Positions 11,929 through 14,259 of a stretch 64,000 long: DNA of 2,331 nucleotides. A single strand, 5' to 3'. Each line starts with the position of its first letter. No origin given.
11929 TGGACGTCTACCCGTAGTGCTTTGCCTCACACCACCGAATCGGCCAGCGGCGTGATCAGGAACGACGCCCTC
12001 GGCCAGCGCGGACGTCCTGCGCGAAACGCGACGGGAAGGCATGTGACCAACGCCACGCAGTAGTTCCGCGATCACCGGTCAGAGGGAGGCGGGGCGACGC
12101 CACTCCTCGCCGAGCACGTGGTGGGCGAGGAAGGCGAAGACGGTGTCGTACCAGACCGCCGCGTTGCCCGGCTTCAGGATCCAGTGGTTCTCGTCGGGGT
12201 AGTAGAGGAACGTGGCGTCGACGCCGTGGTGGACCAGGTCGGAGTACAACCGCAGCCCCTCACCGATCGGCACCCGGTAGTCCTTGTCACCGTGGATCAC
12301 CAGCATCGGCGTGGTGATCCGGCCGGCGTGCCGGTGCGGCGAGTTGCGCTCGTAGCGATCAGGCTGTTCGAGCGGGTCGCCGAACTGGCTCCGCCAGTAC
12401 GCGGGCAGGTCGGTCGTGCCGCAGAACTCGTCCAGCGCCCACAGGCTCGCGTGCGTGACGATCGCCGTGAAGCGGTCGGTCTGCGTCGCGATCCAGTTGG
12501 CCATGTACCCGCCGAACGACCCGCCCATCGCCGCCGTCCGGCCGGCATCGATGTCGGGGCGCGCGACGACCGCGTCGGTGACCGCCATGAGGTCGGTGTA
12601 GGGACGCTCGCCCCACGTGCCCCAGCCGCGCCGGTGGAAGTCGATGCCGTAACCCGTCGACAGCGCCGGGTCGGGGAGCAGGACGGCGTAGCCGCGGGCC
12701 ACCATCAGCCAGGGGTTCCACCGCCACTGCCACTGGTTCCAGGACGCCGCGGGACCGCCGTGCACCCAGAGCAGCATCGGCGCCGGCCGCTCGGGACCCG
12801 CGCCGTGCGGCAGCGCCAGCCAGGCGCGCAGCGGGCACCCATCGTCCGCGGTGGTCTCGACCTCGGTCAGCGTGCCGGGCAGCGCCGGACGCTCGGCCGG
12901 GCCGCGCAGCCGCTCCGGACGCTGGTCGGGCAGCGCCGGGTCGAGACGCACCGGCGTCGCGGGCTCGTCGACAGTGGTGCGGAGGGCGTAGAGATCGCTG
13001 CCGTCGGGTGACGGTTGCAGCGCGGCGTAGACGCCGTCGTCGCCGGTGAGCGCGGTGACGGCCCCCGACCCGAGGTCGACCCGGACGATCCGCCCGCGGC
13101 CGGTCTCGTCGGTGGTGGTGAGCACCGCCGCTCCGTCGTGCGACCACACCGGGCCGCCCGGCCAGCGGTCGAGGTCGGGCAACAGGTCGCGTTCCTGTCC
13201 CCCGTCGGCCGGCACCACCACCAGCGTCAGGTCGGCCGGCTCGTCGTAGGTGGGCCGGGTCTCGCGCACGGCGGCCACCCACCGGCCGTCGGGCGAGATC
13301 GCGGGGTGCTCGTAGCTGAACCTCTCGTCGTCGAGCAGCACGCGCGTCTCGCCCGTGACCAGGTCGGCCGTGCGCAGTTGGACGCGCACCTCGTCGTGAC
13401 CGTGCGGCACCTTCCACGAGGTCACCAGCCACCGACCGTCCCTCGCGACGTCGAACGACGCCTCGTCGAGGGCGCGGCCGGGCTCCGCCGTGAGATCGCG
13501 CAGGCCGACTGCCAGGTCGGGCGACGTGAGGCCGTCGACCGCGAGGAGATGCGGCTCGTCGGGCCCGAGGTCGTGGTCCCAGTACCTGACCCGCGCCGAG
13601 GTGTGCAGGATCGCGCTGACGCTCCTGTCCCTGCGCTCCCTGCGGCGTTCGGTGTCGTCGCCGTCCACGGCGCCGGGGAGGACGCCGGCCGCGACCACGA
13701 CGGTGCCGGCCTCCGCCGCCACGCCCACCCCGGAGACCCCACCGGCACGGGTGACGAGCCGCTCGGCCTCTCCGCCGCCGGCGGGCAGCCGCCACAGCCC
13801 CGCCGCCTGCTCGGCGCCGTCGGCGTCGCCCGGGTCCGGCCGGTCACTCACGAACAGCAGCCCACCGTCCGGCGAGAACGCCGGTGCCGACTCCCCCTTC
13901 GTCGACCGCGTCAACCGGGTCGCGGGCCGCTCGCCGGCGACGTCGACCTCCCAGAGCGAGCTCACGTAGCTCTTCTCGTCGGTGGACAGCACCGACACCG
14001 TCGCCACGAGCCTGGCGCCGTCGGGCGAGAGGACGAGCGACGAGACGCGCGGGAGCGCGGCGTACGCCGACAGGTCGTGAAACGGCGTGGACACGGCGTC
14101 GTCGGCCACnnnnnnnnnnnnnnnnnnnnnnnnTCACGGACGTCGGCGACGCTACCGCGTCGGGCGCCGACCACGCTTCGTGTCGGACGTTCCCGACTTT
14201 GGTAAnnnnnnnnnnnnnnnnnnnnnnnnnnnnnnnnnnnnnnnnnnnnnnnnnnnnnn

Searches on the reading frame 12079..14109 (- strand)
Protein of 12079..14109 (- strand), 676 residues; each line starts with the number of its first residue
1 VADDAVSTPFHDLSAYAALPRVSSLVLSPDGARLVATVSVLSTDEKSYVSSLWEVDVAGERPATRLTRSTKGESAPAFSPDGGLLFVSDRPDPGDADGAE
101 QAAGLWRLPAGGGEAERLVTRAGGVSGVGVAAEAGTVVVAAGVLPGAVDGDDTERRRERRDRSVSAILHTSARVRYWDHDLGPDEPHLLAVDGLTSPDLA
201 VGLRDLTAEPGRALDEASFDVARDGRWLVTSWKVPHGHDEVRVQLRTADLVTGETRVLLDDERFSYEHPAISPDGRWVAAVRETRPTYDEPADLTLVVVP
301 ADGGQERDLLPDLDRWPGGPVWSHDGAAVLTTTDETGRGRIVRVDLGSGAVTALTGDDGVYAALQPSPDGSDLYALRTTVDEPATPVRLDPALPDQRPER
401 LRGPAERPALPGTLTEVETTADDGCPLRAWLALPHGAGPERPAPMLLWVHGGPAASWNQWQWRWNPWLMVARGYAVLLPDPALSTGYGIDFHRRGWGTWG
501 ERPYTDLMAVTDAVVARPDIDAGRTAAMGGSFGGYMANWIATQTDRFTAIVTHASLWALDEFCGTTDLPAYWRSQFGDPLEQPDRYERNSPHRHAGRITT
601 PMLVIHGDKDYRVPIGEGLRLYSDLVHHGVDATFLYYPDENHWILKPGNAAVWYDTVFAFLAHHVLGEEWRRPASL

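Call 53: search_protein_families(library=pfam, proteins=[window:12079-14109:-], max_evalue=0.00001)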
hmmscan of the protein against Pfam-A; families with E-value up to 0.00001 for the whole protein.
window:12079-14109:- (676 aa): 6 families
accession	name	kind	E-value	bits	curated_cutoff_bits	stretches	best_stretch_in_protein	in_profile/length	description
PF00326.27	Peptidase_S9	-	7e-51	173.2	22.6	1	460-665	1-210/213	Prolyl oligopeptidase family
PF00561.26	Abhydrolase_1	-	2.1e-07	31.3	25.8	0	444-560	1-104/245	alpha/beta hydrolase fold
PF07676.18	PD40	-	1.3e-06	28.6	20.9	0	64-96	2-34/38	WD40-like Beta Propeller Repeat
PF02129.25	Peptidase_S15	-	5.3e-06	26.8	23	0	423-559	1-132/262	X-Pro dipeptidyl-peptidase (S15 family)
PF20434.5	BD-FAE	-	5.6e-06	26.4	26.8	0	520-624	86-214/215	BD-FAE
PF12146.15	Hydrolase_4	-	9.3e-06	25.6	27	0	593-645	185-235/239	Serine aminopeptidase, S33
